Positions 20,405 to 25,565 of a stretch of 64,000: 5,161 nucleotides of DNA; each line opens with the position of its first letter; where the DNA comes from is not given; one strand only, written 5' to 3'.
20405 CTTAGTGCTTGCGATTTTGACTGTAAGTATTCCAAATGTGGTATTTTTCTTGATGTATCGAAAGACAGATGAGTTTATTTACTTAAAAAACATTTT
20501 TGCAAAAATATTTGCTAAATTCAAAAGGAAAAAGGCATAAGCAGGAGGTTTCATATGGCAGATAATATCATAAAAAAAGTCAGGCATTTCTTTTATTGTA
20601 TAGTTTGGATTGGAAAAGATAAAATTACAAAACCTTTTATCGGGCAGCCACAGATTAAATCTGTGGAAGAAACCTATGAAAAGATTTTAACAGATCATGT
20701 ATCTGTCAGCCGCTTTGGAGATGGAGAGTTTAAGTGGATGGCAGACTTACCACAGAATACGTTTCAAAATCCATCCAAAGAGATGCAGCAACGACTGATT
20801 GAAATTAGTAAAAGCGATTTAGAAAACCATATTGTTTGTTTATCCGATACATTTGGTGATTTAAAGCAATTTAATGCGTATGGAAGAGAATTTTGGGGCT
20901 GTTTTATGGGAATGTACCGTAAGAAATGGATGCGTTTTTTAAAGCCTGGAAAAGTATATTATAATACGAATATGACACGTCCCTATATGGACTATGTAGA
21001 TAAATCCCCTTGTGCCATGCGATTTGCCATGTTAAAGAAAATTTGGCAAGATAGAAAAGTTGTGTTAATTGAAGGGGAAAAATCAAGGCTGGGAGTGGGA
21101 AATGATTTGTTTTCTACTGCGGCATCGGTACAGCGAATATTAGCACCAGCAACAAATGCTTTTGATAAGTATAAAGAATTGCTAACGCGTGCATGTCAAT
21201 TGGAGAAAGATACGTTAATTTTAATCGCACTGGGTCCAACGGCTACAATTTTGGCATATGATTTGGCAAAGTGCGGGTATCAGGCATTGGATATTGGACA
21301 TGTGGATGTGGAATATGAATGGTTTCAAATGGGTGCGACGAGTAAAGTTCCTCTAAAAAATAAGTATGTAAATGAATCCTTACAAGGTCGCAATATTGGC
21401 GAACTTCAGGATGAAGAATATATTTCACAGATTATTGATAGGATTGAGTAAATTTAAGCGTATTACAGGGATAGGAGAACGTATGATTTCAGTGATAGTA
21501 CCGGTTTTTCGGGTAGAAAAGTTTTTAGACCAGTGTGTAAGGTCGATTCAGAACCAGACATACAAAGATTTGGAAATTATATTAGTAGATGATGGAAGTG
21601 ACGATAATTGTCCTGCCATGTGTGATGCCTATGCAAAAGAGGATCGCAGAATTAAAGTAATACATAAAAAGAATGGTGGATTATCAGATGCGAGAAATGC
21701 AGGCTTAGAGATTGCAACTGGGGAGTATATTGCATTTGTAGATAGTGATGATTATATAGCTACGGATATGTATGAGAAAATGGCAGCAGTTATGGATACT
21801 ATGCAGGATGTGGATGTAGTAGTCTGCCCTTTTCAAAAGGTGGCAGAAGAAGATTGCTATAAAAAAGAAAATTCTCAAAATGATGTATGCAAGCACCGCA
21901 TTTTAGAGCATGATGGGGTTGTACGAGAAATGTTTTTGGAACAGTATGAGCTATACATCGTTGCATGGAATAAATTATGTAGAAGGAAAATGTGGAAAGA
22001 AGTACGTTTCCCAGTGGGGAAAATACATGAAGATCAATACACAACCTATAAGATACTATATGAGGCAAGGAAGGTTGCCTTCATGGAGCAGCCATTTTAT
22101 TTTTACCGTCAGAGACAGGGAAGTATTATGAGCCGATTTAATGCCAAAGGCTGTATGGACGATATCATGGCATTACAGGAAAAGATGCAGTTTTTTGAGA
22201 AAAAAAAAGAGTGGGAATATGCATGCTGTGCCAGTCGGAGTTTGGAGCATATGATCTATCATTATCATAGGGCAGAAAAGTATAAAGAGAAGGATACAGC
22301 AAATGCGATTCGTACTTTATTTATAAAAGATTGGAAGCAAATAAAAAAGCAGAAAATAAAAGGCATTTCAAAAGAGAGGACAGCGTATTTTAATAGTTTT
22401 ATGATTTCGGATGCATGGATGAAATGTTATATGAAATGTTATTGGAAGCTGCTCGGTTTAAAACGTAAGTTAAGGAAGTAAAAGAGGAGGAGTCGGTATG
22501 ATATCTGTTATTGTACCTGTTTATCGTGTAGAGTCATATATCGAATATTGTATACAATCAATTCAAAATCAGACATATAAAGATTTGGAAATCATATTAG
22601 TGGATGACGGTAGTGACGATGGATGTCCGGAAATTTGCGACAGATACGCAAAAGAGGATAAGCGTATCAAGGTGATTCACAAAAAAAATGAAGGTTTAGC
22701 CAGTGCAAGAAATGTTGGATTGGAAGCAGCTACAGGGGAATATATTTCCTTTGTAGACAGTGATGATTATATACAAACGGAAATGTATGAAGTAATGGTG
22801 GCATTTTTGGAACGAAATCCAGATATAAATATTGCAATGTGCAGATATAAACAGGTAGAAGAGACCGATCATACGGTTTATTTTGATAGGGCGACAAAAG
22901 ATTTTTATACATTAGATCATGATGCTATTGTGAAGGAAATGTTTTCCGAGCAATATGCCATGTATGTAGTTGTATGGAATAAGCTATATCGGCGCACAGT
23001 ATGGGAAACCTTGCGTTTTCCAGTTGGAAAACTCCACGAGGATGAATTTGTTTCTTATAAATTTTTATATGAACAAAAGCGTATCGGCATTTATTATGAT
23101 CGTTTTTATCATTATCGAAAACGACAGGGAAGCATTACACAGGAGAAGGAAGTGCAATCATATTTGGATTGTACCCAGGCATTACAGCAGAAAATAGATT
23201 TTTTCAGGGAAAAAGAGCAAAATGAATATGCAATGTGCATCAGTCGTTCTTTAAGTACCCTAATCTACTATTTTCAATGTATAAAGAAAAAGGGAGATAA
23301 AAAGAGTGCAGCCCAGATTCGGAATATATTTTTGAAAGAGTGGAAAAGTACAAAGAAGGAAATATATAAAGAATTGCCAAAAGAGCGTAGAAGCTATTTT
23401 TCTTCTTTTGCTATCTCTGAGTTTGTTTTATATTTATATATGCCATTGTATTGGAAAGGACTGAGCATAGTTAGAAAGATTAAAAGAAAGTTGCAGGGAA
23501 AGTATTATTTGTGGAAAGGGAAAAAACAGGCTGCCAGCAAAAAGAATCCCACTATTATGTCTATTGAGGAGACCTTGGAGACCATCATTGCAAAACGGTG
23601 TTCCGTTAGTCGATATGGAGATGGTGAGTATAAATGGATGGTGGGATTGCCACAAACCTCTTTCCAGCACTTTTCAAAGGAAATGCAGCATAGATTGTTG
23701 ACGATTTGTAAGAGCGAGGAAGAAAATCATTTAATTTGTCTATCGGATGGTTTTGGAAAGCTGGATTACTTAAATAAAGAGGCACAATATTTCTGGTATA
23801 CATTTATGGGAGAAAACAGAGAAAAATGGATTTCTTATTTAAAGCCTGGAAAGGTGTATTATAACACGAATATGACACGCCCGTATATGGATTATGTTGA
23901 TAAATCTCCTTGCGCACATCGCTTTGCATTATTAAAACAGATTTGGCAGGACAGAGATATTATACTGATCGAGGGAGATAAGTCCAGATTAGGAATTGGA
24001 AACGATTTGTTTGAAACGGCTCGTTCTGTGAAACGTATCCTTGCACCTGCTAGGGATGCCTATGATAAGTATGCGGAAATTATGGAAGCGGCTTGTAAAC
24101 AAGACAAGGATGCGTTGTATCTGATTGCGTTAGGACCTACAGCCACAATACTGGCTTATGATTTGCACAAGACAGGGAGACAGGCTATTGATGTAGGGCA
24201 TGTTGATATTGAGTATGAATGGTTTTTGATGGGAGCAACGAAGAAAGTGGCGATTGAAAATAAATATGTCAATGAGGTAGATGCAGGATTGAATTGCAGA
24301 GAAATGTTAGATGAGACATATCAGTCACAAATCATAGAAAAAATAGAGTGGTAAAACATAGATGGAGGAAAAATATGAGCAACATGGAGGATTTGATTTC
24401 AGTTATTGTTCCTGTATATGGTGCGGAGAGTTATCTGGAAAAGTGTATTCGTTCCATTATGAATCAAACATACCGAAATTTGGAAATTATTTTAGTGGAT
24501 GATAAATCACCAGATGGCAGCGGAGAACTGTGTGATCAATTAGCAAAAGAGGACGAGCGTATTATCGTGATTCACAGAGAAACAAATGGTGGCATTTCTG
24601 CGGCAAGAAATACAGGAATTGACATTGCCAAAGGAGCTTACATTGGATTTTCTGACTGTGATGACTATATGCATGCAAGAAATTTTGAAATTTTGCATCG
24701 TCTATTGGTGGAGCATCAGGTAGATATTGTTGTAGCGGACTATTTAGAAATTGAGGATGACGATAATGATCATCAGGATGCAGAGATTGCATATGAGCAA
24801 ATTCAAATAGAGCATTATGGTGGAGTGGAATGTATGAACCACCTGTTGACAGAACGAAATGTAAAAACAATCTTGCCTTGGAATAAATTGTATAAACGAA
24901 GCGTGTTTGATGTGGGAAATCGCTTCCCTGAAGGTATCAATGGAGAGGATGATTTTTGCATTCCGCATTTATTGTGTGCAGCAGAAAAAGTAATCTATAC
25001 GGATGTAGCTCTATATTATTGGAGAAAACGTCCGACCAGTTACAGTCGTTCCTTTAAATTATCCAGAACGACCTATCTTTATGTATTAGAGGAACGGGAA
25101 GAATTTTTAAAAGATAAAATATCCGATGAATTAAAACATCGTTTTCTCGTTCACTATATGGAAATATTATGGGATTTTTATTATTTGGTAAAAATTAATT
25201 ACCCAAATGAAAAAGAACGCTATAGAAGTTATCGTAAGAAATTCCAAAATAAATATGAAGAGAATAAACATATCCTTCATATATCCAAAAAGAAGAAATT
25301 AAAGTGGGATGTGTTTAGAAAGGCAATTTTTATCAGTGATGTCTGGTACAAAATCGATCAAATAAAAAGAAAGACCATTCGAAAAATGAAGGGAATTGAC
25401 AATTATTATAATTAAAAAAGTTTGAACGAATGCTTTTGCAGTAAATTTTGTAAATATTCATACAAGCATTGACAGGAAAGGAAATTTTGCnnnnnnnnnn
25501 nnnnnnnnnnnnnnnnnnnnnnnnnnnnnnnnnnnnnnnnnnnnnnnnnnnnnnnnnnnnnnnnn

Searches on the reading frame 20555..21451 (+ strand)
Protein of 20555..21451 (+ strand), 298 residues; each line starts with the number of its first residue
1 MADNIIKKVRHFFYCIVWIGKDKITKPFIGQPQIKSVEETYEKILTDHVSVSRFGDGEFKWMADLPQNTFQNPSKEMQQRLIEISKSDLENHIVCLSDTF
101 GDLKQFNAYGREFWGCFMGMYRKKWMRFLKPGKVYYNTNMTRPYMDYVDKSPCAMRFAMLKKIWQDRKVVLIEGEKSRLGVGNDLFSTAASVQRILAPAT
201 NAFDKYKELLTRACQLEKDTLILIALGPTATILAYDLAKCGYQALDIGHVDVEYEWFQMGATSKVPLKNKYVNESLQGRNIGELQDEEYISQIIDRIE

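Call 35: search_protein_families(library=pfam, proteins=[window:20555-21451:+], max_evalue=0.00001)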
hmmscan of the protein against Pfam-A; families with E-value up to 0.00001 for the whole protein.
window:20555-21451:+ (298 aa): 1 family
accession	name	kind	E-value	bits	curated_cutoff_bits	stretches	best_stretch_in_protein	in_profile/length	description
PF08759.17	GT-D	-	6.9e-102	340.4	27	1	51-274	1-224/225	Glycosyltransferase GT-D fold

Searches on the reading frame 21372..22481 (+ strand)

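Call 35: search_protein_families(library=pfam, proteins=[window:21372-22481:+], max_evalue=0.00001)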
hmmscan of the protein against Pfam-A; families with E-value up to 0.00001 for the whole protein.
window:21372-22481:+ (369 aa): 3 families
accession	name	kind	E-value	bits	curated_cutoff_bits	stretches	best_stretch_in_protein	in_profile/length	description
PF00535.33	Glycos_transf_2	-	1.7e-38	132.6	23.3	1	40-176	1-132/168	Glycosyl transferase family 2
PF10111.15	Glyco_tranf_2_2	-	6.1e-15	55.9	27.3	1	40-190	1-159/276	Glycosyltransferase like family 2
PF13641.12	Glyco_tranf_2_3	-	1.2e-10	42.3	27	1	39-153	3-122/230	Glycosyltransferase like family 2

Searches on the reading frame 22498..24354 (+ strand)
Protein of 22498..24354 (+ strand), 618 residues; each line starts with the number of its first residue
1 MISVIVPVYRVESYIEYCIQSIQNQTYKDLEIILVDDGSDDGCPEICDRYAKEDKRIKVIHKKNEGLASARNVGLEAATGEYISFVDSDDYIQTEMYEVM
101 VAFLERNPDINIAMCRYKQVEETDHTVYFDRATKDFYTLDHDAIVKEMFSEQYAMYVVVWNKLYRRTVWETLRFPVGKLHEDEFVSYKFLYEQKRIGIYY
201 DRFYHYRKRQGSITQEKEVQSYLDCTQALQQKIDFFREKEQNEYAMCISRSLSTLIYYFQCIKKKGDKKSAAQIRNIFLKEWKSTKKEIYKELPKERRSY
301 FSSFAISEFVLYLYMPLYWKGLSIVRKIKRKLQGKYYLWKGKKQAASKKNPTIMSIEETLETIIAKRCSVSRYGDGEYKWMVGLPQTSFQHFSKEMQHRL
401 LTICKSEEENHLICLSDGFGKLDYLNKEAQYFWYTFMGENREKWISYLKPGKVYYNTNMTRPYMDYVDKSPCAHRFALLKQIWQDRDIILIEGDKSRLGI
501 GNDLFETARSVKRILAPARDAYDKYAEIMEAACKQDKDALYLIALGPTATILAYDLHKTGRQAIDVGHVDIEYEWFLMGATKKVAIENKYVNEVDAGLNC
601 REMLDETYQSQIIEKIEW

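Call 35: search_protein_families(library=pfam, proteins=[window:22498-24354:+], max_evalue=0.00001)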
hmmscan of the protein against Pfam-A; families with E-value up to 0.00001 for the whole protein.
window:22498-24354:+ (618 aa): 4 families
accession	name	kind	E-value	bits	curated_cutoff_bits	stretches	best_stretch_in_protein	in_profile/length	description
PF08759.17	GT-D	-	1.9e-102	342.2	27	1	370-594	1-225/225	Glycosyltransferase GT-D fold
PF00535.33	Glycos_transf_2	-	3e-40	138.3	23.3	1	3-132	1-131/168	Glycosyl transferase family 2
PF10111.15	Glyco_tranf_2_2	-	3.7e-13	50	27.3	1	3-125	1-132/276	Glycosyltransferase like family 2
PF13641.12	Glyco_tranf_2_3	-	9.5e-12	45.9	27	1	2-196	3-201/230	Glycosyltransferase like family 2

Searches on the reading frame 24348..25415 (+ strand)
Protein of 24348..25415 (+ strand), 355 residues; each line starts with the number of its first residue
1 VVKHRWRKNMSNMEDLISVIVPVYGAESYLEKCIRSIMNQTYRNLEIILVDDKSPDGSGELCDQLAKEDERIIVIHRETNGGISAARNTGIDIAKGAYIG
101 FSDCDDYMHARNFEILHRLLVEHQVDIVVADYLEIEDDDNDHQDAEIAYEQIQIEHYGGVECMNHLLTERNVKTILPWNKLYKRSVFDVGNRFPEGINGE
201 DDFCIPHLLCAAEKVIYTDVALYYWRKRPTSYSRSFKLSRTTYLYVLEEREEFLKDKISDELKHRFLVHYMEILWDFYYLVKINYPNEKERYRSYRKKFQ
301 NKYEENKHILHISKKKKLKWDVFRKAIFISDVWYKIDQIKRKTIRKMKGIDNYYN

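Call 35: search_protein_families(library=pfam, proteins=[window:24348-25415:+], max_evalue=0.00001)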
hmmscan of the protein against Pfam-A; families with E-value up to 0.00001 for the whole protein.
window:24348-25415:+ (355 aa): 3 families
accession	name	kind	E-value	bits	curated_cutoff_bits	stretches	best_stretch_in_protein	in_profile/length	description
PF00535.33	Glycos_transf_2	-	1.6e-37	129.5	23.3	1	18-187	1-164/168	Glycosyl transferase family 2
PF13641.12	Glyco_tranf_2_3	-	4.8e-11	43.5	27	1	17-129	3-120/230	Glycosyltransferase like family 2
PF10111.15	Glyco_tranf_2_2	-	8.5e-10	39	27.3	1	18-120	1-106/276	Glycosyltransferase like family 2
